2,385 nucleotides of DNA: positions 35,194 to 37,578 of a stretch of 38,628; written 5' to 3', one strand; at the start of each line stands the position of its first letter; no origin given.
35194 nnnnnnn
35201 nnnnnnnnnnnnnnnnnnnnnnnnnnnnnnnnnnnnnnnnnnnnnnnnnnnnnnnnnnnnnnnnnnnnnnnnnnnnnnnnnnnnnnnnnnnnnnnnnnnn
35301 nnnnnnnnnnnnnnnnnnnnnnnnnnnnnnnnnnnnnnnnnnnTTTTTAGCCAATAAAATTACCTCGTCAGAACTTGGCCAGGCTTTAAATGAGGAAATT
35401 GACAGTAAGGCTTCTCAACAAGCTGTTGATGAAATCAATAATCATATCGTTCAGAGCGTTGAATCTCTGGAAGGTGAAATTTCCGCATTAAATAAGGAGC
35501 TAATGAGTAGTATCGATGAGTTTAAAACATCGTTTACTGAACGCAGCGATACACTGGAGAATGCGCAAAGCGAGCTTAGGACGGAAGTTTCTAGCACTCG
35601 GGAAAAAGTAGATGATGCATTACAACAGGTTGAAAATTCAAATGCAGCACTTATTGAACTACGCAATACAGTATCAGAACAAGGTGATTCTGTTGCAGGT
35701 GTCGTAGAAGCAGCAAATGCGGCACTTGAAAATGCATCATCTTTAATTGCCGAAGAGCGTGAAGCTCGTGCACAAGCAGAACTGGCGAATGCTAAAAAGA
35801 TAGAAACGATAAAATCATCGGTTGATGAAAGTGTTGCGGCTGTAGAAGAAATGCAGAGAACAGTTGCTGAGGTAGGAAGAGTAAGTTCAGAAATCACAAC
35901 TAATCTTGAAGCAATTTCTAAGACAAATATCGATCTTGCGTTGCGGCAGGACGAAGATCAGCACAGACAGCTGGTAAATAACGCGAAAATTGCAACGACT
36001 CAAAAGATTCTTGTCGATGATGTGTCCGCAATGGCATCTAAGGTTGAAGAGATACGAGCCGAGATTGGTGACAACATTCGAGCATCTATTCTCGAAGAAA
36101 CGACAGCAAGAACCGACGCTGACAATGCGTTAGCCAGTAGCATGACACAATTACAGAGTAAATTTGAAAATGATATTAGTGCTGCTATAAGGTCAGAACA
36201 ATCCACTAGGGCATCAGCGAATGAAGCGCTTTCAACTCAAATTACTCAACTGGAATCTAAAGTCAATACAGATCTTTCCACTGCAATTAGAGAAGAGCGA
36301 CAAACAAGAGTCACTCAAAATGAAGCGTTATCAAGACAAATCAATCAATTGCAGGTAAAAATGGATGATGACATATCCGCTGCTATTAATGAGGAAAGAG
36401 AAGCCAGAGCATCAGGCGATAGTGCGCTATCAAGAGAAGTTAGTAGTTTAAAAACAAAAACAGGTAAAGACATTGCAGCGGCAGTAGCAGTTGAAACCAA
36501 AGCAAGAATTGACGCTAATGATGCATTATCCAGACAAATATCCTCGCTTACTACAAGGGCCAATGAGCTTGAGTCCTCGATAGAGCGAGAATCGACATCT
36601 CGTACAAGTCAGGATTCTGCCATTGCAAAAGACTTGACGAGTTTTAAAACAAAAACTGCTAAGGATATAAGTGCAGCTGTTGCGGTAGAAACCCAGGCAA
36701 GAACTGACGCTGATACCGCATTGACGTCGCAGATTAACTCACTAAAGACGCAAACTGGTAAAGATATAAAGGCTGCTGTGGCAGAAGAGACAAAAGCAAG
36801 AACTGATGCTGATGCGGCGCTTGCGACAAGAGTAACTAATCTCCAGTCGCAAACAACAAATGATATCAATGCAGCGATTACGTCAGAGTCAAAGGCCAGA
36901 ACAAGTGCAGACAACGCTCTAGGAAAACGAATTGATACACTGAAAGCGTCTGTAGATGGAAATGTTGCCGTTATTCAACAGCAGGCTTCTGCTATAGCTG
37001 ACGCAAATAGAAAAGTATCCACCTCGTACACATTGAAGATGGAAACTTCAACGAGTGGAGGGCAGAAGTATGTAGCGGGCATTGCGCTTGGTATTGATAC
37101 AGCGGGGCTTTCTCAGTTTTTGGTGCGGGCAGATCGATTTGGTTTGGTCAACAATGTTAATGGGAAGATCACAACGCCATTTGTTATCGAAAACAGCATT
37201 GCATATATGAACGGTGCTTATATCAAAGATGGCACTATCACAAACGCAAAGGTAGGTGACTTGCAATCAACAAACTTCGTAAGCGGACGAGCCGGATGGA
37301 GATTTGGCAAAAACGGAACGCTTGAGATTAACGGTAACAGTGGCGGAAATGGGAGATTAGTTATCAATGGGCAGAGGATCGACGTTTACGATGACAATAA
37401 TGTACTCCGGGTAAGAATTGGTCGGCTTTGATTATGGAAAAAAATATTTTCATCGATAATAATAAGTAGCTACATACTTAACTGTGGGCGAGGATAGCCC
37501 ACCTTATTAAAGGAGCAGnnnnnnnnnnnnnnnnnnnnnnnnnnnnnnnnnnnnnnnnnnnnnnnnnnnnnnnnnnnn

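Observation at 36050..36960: J-like tail tip protein is ~400 residues longer than lambda gpJ and carries 8-9 tandem 33-residue repeats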

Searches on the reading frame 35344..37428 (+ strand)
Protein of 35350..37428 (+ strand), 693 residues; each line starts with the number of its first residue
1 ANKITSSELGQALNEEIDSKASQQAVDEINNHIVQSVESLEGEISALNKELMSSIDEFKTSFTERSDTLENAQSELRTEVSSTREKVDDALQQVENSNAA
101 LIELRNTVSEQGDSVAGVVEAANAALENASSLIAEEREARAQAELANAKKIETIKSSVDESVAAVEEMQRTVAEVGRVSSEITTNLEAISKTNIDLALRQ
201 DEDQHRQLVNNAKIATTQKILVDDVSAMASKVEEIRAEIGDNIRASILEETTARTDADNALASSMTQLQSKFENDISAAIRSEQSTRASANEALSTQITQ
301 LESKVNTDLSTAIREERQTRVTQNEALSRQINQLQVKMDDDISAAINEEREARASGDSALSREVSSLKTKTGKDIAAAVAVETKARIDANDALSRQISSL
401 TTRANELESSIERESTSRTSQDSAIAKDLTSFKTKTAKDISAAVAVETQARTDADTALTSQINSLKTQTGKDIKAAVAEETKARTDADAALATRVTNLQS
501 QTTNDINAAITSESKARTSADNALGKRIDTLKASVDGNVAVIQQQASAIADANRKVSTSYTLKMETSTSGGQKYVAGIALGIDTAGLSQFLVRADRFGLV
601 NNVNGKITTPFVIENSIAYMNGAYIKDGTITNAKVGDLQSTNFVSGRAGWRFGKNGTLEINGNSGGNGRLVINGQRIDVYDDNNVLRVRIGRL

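Call 19: search_solved_structures(query=window:35350-37428:+, max_evalue=1, show_alignments=2)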
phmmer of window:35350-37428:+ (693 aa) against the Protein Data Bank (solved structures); distinct sequences matched with E-value up to 1: 10.
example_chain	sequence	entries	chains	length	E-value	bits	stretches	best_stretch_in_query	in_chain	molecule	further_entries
9l9p_S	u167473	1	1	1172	1.4e-32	117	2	503-693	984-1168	Putative tail fiber protein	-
25vf_A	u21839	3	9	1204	1.1e-22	84.4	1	391-665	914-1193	F2-pyocin-tail-fiber | tail fiber protein of F2-pyocin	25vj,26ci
9ze4_N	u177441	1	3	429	1.5e-14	57.5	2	632-693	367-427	Tip attachment protein J central straight fiber domain-containing protein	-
23gd_D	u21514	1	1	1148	1.3e-12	51.1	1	438-662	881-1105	J-like tail tip protein gp24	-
9wca_J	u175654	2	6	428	1.5e-08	37.6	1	522-673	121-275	A8 gpJ 713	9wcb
8xcj_Z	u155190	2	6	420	3e-08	36.7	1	522-658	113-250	Tip attachment protein J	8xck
8iyk_J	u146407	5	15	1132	1.5e-07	34.3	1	522-637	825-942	Tip attachment protein J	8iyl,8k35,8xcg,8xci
8jvm_F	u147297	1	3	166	1.7e-07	34.1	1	537-665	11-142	Tip attachment protein J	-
7z4b_EA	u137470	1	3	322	1.3e-05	28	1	621-691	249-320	Putative tail tip fiber protein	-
6r17_A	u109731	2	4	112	0.93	11.9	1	38-104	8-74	Synaptonemal complex central element protein 2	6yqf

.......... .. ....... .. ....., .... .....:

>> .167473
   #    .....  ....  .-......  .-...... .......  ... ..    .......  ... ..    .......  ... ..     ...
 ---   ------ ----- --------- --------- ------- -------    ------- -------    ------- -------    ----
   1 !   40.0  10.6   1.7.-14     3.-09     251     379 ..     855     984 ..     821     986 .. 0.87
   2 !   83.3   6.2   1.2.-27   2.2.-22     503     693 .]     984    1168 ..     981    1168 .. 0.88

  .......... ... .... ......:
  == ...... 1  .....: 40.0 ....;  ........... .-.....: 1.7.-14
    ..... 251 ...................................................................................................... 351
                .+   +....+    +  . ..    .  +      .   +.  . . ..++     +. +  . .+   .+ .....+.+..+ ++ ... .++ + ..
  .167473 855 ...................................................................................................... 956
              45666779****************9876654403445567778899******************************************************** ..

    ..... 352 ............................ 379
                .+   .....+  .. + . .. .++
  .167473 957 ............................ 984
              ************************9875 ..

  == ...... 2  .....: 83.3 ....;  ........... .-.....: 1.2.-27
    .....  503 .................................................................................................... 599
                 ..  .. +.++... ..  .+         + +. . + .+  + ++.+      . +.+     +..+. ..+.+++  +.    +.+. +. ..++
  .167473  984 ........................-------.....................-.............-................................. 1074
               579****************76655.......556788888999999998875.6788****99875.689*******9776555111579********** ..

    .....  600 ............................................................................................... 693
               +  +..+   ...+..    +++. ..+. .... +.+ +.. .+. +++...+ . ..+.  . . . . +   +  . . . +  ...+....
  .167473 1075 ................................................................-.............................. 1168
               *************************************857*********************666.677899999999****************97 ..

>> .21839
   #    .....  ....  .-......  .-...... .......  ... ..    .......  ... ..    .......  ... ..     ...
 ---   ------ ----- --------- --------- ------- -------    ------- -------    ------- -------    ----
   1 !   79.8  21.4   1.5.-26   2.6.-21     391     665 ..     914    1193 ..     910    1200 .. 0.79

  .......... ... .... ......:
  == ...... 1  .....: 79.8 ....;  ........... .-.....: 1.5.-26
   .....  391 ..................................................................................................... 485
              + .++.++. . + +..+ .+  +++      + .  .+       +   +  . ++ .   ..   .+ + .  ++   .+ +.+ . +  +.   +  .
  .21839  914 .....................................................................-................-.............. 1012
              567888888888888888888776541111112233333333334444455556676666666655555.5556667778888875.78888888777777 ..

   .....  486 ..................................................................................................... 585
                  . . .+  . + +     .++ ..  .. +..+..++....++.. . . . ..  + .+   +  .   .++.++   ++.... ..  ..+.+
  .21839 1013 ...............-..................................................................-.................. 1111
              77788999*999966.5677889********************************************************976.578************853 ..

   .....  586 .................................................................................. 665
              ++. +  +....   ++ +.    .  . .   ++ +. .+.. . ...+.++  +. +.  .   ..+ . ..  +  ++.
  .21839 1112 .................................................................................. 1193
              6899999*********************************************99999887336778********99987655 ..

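Call 90: predict_structure(alignment_id=A3)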
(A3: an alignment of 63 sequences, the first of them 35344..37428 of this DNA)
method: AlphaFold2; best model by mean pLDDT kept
length: 695 residues; sequences in the alignment: 63
mean_pLDDT: 71.7   pTM: 0.25
mean pLDDT of the five models: 71.7, 71.5, 70.5, 68.5, 68.6
residues with pLDDT >= 90: 37; 70-90: 415; 50-70: 145; < 50: 98
segments of 3 or more residues with pLDDT < 50: 1-8, 211-220, 351-372, 524-567
pLDDT, mean of each block of 10 residues (from residue 1): 45 55 69 85 90 90 89 88 87 88 86 79 79 81 80 75 71 69 65 69 58 42 53 67 73 79 81 81 78 78 80 80 79 76 62 43 39 51 72 81 84 85 84 83 84 84 82 79 78 75 69 65 45 35 36 40 47 51 52 63 72 75 68 76 88 90 77 90 89 73
secondary structure, 60 per line:
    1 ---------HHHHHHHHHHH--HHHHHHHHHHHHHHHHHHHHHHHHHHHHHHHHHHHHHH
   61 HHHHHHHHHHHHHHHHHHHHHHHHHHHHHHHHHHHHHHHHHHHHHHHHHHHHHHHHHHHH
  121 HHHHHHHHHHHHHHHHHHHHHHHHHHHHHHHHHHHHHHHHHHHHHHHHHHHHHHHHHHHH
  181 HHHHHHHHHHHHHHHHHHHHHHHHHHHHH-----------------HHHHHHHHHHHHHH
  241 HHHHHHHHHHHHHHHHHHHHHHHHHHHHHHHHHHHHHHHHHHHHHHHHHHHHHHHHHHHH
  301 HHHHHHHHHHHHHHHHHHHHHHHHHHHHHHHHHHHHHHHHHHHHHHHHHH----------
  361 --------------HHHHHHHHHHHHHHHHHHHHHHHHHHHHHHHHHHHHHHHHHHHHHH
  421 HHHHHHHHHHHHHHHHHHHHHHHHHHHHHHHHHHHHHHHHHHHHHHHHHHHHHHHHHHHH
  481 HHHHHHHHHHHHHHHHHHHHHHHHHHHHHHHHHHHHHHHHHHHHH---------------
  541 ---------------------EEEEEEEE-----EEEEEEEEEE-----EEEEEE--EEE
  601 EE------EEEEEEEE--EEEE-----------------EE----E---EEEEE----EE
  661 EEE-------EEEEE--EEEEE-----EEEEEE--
elements in order (helices of 4 or more, strands of 3 or more residues): H10-20 H23-209 H227-350 H375-525 E562-569 E575-584 E590-595 E598-602 E609-616 E619-622 E650-654 E659-663 E671-675 E678-682 E688-693

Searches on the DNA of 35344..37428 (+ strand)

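Call 87: search_dna_similar(query=window:35344-37428:+, collection=ecoli_genomes, mode=near, max_rows=30, rows=spread)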
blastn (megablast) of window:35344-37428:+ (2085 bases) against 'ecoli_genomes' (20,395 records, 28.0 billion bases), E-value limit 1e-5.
Records with a match: 165; places in all: 165; records where one place covers at least 80% of the query: 4.
Genomes with a match: 165 of 5426; with a place that covers at least 80% of the query: 4. Places per genome that has any: lowest 1, median 1, highest 1. On chromosomes: 0 places; on plasmids: 165.
Best place of each record, by identity: >=99% 2; 90-95% 2; 80-90% 161.
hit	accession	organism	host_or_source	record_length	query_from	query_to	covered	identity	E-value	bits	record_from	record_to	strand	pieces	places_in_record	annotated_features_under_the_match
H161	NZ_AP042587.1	Escherichia coli strain OkiPb01698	bovine feces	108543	1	2085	100%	100.0%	0e+0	3845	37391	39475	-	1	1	TipJ family phage tail tip protein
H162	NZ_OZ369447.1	Escherichia coli strain Esc5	not applicable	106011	1387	2085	34%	81.3%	2e-157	566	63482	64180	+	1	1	phage tail protein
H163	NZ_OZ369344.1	Escherichia coli strain Esc18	not applicable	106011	1387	2085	34%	81.3%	2e-157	566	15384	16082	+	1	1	phage tail protein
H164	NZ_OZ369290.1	Escherichia coli strain Esc9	not applicable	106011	1387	2085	34%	81.3%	2e-157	566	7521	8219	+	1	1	phage tail protein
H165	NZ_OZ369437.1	Escherichia coli strain Esc28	not applicable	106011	1414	2085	32%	81.9%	2e-157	566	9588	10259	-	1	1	phage tail protein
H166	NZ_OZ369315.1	Escherichia coli strain Esc6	not applicable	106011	1414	2085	32%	81.9%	2e-157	566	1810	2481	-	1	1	phage tail protein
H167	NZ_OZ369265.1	Escherichia coli strain Esc27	not applicable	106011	1414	2085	32%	81.9%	2e-157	566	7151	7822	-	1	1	phage tail protein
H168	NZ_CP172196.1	Escherichia coli strain GF66.1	chicken meat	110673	1585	2084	24%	81.2%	2e-108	403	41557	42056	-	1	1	phage tail protein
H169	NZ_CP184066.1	Escherichia coli strain 1448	Homo sapiens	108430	1585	2084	24%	81.2%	2e-108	403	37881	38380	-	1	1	phage tail tip fiber protein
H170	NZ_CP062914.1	Escherichia coli O112ab:H8 strain Res13-Lact-EA06-22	Sus scrofa domesticus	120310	1585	2084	24%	81.0%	8e-107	398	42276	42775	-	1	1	phage tail tip fiber protein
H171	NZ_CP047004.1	Escherichia coli strain J-8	chicken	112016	1585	2084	24%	81.0%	8e-107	398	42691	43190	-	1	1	phage tail tip fiber protein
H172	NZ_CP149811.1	Escherichia coli strain EP91B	pig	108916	1585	2084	24%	81.0%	8e-107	398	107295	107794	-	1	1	phage tail tip fiber protein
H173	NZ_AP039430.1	Escherichia coli strain EC332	Gallus gallus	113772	1585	2084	24%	81.0%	8e-107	398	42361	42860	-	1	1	TipJ family phage tail tip protein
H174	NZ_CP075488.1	Escherichia coli strain NT1F34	pig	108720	1585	2084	24%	80.8%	4e-105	392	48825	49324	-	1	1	phage tail tip fiber protein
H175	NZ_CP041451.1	Escherichia coli strain YPE3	Pork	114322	1585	2084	24%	80.8%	4e-105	392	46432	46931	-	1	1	phage tail tip fiber protein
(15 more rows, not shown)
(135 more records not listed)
